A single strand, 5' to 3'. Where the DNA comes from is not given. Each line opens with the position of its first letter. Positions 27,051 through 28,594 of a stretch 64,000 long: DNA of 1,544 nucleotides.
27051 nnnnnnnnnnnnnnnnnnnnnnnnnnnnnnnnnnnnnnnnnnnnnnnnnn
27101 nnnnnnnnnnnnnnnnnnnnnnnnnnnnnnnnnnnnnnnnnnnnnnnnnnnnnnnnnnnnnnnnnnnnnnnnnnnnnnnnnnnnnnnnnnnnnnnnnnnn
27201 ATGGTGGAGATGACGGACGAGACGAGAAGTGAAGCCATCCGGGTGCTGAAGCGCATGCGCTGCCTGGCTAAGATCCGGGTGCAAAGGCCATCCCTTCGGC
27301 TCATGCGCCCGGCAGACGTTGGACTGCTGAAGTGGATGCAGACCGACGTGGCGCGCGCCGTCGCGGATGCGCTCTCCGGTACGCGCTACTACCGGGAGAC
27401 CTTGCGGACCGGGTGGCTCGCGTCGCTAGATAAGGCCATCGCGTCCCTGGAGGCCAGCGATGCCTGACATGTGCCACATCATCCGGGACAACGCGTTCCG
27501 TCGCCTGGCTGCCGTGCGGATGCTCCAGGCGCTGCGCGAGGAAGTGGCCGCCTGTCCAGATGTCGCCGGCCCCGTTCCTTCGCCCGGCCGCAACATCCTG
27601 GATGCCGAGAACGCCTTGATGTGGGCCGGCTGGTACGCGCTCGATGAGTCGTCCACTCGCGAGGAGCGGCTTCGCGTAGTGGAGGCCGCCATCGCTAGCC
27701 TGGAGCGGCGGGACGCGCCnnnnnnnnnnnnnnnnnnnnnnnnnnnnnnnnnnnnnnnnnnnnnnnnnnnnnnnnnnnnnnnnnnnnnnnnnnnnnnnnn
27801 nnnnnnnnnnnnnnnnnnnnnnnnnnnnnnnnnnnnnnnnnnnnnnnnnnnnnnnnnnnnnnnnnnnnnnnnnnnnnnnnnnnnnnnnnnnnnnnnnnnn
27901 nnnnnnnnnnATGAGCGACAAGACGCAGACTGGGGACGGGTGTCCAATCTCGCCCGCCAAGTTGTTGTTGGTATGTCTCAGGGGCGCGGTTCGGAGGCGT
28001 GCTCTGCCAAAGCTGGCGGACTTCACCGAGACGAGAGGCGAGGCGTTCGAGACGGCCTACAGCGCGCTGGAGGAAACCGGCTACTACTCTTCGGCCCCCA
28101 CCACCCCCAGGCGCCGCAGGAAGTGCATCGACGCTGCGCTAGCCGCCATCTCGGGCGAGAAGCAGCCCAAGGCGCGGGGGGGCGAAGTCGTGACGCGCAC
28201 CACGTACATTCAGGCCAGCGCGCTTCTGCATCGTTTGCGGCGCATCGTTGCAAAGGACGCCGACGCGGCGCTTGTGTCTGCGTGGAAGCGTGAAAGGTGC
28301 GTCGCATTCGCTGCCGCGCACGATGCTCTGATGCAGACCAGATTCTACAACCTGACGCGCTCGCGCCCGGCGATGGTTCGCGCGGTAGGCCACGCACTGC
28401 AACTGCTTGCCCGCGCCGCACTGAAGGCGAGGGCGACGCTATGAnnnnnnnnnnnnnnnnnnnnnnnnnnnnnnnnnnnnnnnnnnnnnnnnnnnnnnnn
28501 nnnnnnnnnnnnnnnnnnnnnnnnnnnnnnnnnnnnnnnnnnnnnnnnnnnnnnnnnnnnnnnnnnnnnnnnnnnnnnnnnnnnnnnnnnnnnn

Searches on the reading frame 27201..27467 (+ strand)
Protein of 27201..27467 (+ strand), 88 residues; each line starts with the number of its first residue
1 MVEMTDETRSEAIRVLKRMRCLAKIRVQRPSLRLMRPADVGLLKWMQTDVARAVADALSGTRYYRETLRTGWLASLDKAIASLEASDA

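Call 7: search_protein_families(library=pfam, max_evalue=1, proteins=[window:27201-27467:+])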
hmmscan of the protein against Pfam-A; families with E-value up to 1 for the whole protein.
window:27201-27467:+ (88 aa): 1 family
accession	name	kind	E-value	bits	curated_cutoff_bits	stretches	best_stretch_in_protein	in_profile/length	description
PF13991.11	BssS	-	0.16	12.6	27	0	38-59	34-55/72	BssS protein family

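Call 8: search_protein_families(library=phrogs, max_evalue=1, proteins=[window:27201-27467:+])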
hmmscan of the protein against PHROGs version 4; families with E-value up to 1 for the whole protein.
window:27201-27467:+ (88 aa): 0 families

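Call 14: find_homologous_proteins(query=window:27201-27467:+, max_evalue=0.01)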
Query window:27201-27467:+ (88 aa): 1 proteins with E <= 0.01 among 5 candidates.
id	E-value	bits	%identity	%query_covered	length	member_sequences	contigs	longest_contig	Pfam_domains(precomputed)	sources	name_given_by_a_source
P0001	7.0e-43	161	96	97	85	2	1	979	-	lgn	-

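Call 22: search_protein_representatives(alignment_id=A1)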
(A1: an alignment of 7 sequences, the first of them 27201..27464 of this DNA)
Query: 7 sequences, 83 profile positions. Proteins with E-value up to 0.001 (for the whole library): 27; up to 1e-10: 10; up to 1e-30: 1. The best 27 are listed.
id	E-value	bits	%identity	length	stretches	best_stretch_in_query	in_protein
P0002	1.3e-42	160.3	-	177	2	1-83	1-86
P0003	1.7e-27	111.7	-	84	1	1-82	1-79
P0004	3.9e-22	94.6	-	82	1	1-82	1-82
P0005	9.9e-21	90.1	-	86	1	1-81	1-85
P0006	5.0e-14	68.6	-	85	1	1-79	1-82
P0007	1.7e-13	66.9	-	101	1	10-81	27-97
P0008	3.0e-13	66.1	-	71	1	9-80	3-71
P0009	3.7e-12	62.6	-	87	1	6-82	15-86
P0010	4.8e-12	62.3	-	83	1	4-80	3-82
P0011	9.3e-12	61.3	-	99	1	1-82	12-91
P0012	1.3e-08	51.2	-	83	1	1-79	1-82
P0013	7.2e-08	48.9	-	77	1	1-81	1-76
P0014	1.2e-07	48.2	-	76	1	3-80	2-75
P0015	3.3e-07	46.7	-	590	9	42-68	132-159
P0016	4.6e-07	46.3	-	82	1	1-82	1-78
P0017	7.0e-07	45.7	-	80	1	3-78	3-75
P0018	1.2e-06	44.9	-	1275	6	59-81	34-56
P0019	1.5e-05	41.5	-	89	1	2-81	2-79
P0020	1.8e-05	41.2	-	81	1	6-80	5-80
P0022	6.6e-05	39.4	-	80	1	4-80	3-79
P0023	8.6e-05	39.0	-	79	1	7-81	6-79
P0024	1.8e-04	38.0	-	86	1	7-81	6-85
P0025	2.9e-04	37.3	-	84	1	2-78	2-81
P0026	5.2e-04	36.5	-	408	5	38-61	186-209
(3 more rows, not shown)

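Call 25: find_encoding_contigs(protein=P0006, flank=10000, max_places=6)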
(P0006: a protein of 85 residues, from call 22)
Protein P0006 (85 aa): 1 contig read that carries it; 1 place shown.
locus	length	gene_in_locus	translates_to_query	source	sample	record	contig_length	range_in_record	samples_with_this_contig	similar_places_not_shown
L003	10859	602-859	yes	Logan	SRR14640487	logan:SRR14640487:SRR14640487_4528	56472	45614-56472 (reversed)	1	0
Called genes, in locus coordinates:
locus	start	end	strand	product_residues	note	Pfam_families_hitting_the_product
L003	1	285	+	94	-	?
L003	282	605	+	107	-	-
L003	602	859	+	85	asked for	-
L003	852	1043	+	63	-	-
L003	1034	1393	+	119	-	-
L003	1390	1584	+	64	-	-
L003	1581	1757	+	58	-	-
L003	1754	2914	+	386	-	-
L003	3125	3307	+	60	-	-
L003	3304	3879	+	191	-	-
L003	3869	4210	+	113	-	PF13223:DUF4031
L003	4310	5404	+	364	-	PF01555:N6_N4_Mtase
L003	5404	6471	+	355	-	-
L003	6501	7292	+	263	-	PF01695:IstB_IS21 (faint)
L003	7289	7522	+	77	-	-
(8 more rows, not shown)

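Call 27: find_encoding_contigs(protein=P0009, flank=10000, max_places=4)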
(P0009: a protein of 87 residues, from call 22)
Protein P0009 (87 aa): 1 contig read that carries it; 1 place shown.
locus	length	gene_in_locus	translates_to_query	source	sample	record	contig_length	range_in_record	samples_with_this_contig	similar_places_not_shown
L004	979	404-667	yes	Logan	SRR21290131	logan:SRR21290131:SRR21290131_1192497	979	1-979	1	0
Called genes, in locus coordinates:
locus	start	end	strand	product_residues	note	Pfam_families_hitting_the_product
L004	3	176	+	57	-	?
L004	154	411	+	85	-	-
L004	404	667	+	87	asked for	-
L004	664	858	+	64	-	-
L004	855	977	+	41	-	?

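Call 28: find_encoding_contigs(protein=P0013, flank=10000, max_places=4)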
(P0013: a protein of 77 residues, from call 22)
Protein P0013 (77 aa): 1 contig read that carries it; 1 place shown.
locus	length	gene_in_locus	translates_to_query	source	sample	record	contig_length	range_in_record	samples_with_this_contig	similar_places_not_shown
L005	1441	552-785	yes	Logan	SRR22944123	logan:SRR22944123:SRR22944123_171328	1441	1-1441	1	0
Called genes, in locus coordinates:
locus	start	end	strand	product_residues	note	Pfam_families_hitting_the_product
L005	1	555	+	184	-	?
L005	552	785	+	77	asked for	-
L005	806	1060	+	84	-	-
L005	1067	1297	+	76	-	-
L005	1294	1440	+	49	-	?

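Call 29: find_encoding_contigs(protein=P0012, flank=10000, max_places=4)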
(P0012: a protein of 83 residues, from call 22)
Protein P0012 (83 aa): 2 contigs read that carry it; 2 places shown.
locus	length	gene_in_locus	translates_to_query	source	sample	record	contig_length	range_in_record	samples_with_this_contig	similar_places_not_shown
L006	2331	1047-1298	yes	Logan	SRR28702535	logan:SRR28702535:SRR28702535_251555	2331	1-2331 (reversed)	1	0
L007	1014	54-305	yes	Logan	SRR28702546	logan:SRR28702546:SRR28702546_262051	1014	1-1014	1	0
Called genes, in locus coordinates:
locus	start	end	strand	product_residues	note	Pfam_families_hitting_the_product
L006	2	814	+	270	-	?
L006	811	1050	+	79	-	-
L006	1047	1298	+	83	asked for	-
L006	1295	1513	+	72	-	-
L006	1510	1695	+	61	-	-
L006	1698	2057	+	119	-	-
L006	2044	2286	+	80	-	-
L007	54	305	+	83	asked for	-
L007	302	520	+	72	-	-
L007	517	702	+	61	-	-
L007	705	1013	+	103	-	?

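Call 36: find_encoding_contigs(protein=P0016, flank=10000, max_places=3)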
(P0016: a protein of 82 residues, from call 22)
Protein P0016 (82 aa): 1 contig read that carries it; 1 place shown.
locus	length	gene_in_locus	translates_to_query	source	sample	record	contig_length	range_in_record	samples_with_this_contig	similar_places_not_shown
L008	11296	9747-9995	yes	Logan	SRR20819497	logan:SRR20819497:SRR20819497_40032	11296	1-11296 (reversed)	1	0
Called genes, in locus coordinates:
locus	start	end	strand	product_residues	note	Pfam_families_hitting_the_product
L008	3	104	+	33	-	?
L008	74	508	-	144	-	PF24623:Phage_zn_bind_8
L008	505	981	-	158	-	-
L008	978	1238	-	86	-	-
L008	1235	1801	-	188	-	-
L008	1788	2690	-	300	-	PF12684:DUF3799, PF12705:PDDEXK_1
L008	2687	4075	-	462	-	-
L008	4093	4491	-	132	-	-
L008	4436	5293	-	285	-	-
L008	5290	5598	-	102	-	-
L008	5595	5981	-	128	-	-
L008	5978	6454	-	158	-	-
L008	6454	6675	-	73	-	-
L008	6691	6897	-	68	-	-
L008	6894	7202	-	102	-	-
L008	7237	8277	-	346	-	-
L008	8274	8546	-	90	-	-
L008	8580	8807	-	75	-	-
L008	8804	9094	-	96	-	-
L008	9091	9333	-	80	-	-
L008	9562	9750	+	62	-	-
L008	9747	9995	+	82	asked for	-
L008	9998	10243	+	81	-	-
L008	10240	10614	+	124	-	-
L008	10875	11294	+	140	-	?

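Call 37: find_encoding_contigs(protein=P0010, flank=10000, max_places=3)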
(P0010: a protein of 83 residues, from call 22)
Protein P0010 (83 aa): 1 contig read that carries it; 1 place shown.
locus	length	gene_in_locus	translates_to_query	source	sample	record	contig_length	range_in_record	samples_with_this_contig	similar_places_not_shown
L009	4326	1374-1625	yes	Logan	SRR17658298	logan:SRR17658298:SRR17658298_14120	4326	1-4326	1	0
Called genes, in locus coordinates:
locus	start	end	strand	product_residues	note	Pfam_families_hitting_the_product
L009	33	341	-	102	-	-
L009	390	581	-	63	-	-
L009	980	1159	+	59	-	-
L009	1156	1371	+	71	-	-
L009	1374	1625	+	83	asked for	-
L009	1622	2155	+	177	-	-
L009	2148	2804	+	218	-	-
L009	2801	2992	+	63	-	-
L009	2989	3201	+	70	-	-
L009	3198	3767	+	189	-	-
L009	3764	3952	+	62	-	-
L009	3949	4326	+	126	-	?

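Call 38: find_encoding_contigs(protein=P0019, flank=10000, max_places=3)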
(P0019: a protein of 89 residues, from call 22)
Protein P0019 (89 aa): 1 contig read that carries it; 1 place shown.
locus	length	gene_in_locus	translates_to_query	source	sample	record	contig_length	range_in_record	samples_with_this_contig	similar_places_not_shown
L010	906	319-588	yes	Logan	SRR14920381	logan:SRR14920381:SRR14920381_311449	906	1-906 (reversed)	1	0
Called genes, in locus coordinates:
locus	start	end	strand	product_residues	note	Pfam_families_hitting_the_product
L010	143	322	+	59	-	-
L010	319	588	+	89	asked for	-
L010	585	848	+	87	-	-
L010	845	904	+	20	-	?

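Call 53: find_related_loci(query=A3, collection=genome_contigs, flank=10000)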
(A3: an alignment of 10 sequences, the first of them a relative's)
Query A3 (76 aa) in genome_contigs; peptide patterns used: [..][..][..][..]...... (x = any residue, [..] = any of these).
53 stretches matched a pattern, but none encodes a relative of the query by tblastn (E <= 1e-3).

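Call 54: find_related_loci(query=A3, collection=viral_contigs, flank=10000)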
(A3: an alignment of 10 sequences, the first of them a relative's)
Query A3 (76 aa) in viral_contigs; peptide patterns used: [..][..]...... (x = any residue, [..] = any of these).
145 stretches matched a pattern, but none encodes a relative of the query by tblastn (E <= 1e-3).

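Call 55: find_related_loci(query=A3, collection=metagenome_contigs, flank=10000)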
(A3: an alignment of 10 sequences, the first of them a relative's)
Query A3 (76 aa) in metagenome_contigs; peptide patterns used: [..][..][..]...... (x = any residue, [..] = any of these).
599 stretches matched a pattern, but none encodes a relative of the query by tblastn (E <= 1e-3).

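Call 59: list_cluster_members(proteins=[P0007, P0008, P0011, P0014, P0017, P0020, P0022, P0023, P0024, P0025])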
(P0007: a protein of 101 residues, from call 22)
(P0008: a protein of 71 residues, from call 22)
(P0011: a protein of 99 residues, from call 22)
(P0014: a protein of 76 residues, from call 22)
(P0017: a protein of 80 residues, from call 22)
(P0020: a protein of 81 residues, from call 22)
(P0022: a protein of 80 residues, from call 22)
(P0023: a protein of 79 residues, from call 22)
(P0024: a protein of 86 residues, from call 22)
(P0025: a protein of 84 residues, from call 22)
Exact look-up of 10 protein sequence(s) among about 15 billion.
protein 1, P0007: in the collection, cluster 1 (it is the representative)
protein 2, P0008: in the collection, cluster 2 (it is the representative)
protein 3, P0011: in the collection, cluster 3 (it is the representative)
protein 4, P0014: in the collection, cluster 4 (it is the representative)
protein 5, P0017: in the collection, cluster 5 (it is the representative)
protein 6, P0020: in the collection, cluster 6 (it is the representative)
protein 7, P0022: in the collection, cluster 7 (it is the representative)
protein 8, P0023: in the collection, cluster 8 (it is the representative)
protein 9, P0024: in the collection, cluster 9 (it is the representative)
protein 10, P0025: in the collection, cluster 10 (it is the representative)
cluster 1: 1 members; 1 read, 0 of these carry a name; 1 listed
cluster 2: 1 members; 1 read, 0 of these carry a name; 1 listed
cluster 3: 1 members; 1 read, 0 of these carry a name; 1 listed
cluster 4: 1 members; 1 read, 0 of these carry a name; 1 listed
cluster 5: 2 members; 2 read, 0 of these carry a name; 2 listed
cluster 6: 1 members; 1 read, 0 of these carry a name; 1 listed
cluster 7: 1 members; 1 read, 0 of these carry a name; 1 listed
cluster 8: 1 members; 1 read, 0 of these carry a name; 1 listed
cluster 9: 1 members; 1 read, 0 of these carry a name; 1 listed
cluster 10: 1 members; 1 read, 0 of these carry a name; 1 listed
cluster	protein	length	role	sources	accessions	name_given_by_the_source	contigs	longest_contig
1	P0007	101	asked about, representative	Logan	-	-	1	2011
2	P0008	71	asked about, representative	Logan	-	-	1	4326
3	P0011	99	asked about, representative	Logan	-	-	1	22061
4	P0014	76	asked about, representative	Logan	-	-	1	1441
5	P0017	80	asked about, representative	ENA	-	-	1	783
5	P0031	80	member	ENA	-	-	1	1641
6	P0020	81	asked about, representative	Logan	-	-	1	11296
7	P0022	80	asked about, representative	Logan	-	-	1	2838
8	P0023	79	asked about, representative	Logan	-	-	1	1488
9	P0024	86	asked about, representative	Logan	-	-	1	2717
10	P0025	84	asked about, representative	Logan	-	-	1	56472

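Call 60: find_encoding_contigs(protein=P0011, flank=10000, max_places=2)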
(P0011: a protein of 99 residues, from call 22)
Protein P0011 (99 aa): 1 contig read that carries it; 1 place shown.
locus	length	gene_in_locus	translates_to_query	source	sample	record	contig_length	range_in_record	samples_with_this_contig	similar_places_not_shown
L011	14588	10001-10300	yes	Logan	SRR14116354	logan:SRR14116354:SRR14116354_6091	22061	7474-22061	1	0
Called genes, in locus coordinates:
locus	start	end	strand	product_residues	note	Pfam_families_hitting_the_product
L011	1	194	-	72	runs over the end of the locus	-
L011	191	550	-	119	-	-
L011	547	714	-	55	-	-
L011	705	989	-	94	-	-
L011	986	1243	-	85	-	-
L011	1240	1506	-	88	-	-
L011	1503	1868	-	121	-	-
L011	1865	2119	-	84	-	-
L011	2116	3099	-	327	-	PF04404:ERF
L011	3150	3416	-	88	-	-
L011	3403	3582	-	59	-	-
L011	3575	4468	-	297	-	-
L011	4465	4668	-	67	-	-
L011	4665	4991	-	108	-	-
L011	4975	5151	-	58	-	-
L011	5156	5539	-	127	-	-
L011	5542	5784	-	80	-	-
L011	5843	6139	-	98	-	-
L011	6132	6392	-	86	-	-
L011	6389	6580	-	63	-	-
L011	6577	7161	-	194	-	-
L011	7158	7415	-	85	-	-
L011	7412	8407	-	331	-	-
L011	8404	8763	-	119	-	-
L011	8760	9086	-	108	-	-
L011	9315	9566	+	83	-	-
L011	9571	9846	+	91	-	-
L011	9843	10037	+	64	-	-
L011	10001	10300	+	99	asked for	-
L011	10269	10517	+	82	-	-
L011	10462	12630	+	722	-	-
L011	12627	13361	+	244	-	-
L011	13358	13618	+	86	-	-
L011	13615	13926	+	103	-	-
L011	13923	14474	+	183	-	-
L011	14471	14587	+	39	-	?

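Call 61: find_encoding_contigs(protein=P0025, flank=10000, max_places=2)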
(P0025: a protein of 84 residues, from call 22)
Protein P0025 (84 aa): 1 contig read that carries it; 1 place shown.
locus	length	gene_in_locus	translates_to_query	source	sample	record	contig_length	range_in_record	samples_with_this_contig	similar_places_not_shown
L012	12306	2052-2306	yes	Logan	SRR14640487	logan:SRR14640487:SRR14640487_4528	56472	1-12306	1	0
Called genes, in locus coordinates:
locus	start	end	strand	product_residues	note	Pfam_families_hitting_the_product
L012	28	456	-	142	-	-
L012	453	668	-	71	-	-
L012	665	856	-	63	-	-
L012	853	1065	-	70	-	-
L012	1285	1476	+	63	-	-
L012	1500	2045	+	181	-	-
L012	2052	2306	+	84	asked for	-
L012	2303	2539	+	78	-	-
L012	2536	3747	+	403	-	-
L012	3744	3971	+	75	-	-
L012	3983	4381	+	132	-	-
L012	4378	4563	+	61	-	-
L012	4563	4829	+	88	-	-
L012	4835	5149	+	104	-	-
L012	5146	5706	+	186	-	-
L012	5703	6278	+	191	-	-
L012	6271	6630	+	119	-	-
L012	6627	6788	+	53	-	-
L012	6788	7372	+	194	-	PF07352:Phage_Mu_Gam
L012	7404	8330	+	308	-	PF04404:ERF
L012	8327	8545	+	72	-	-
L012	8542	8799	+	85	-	-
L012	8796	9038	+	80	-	-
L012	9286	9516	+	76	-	-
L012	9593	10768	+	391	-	PF00145:DNA_methylase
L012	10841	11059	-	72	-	-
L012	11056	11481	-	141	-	-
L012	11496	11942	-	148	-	-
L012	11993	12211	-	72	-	-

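Call 91: search_protein_families(library=padloc, max_evalue=0.01, proteins=[window:27201-27467:+])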
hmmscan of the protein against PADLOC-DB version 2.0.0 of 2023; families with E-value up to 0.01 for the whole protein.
window:27201-27467:+ (88 aa): 0 families

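Call 95: search_protein_families(library=pfam, proteins=[P0015, P0018, P0026], max_evalue=0.001)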
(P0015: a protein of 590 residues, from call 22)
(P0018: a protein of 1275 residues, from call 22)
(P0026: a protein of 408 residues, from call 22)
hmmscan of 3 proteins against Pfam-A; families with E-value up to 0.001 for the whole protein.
P0015 (590 aa): 6 families
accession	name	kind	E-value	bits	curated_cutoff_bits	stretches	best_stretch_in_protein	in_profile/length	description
PF18079.6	AglB_L1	-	1.1e-09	38.7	23.6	0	326-345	39-58/87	Archaeal glycosylation protein B long peripheral domain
PF22462.2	Ctf19_RWD2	-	3.3e-08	34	26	0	126-155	18-47/77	Ctf19, second RWD domain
PF09018.17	Phage_Capsid_P3_N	-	3.5e-07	30.3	25.3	0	302-344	152-195/263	P3 major capsid protein N-terminal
PF20646.2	Hpf1_C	-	3.6e-07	30.2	25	0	151-163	18-30/35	Hpf1 C-terminal YTTT repeat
PF08373.16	RAP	-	0.00019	21.8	24.2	0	484-518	5-39/58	RAP domain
PF05846.17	Chordopox_A15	-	0.0005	20.7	25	0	148-174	62-88/90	Chordopoxvirus A15 protein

P0018 (1275 aa): 5 families
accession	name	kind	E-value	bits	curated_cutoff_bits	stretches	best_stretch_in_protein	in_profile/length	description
PF11421.13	Synthase_beta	-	1.8e-10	41.8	22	0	8-39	11-38/47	ATP synthase F1 beta subunit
PF00261.25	Tropomyosin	-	1.4e-07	31.7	38.6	0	71-193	38-160/242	Tropomyosin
PF13460.12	NAD_binding_10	-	3.5e-07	30.7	27.2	0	567-618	49-100/184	NAD(P)H-binding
PF17279.8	DUF5344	-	1.6e-06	29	27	0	835-891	8-63/87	Family of unknown function (DUF5344)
PF20993.2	CENPH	-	7.1e-06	26.7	27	0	1021-1089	60-136/175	CENPH protein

P0026 (408 aa): 4 families
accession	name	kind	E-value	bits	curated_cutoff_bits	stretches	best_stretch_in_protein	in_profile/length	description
PF01471.23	PG_binding_1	-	1.3e-90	297.9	23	5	266-322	1-57/57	Putative peptidoglycan binding domain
PF08823.16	PG_binding_2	-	1.5e-20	73.6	21.1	0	273-306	21-54/74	Putative peptidoglycan binding domain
PF09374.15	PG_binding_3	-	3.8e-14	53.1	24.6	0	108-141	3-36/76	Predicted Peptidoglycan domain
PF17243.7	POTRA_TamA_1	-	3.7e-05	24.2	26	0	272-298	40-68/74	POTRA domain TamA domain 1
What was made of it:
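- Closest known: PG_binding_1. Same: A protein with five PG_binding_1 repeats (P0026) was picked up weakly by the family profile (calls 22, 95).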

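Call 98: find_encoding_contigs(protein=P0022, flank=5000, max_places=2)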
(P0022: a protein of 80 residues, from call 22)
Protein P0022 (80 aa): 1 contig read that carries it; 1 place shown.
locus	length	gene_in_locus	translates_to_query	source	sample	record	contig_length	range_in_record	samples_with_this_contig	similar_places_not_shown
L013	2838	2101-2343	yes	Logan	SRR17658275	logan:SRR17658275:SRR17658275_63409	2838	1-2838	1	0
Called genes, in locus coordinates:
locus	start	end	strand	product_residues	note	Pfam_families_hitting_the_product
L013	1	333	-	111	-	?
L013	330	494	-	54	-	-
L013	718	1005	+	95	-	-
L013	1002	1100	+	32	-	-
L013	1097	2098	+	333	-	-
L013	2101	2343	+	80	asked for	-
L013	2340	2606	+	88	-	-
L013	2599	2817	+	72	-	-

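Call 99: find_encoding_contigs(protein=P0024, flank=5000, max_places=2)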
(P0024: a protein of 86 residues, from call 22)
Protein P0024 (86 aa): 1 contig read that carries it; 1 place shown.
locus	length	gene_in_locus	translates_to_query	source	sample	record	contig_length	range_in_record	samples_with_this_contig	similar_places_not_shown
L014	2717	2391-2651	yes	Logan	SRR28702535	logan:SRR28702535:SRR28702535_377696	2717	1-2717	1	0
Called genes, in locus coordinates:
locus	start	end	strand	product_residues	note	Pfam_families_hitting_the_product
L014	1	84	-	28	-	?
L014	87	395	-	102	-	-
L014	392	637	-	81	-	-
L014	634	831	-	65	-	-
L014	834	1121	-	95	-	-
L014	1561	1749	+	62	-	-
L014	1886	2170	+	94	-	-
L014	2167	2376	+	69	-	-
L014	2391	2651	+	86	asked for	-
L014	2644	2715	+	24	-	?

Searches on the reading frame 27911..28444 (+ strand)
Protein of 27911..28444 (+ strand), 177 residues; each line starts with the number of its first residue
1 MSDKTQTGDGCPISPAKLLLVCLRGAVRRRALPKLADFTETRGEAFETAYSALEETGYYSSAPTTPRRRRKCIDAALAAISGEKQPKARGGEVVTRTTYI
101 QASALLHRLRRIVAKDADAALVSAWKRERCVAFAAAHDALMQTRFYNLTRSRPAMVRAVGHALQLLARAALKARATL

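Call 7: search_protein_families(library=pfam, max_evalue=1, proteins=[window:27911-28444:+])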
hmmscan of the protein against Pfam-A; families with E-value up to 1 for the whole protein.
window:27911-28444:+ (177 aa): 0 families

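Call 8: search_protein_families(library=phrogs, max_evalue=1, proteins=[window:27911-28444:+])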
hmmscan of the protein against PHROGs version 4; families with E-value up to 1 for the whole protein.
window:27911-28444:+ (177 aa): 1 family
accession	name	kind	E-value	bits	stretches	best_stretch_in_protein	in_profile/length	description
phrog_21112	-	unknown function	0.18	13.3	1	110-150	16-58/59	-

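Call 24: find_encoding_contigs(protein=window:27911-28444:+, flank=10000, max_places=6)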
Protein window:27911-28444:+ (177 aa): 2 contigs read that carry it; 2 places shown.
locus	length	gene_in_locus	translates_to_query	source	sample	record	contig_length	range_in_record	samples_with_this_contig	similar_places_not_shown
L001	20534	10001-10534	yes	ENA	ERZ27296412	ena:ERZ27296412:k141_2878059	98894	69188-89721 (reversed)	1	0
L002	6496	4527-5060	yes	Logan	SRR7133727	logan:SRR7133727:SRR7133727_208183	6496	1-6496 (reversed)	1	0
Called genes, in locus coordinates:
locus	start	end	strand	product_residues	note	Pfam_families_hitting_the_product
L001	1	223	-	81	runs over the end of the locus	-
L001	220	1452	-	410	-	-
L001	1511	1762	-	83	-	-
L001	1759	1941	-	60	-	-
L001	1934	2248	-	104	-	-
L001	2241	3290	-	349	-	-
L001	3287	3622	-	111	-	-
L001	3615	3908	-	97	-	-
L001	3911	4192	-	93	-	-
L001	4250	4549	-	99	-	-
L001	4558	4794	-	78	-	-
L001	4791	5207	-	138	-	-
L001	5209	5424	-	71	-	-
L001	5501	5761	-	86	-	-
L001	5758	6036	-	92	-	-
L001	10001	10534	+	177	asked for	-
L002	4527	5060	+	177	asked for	-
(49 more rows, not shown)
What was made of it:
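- Checked: The start of 27201-27467 is more likely 27210 (MTDETR), as the independent caller and orthologue P0001 have it (calls 14, 24).
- The independent gene calls are identical (call 24).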

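Call 91: search_protein_families(library=padloc, max_evalue=0.01, proteins=[window:27911-28444:+])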
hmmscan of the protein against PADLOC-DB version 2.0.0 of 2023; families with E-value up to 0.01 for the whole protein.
window:27911-28444:+ (177 aa): 0 families
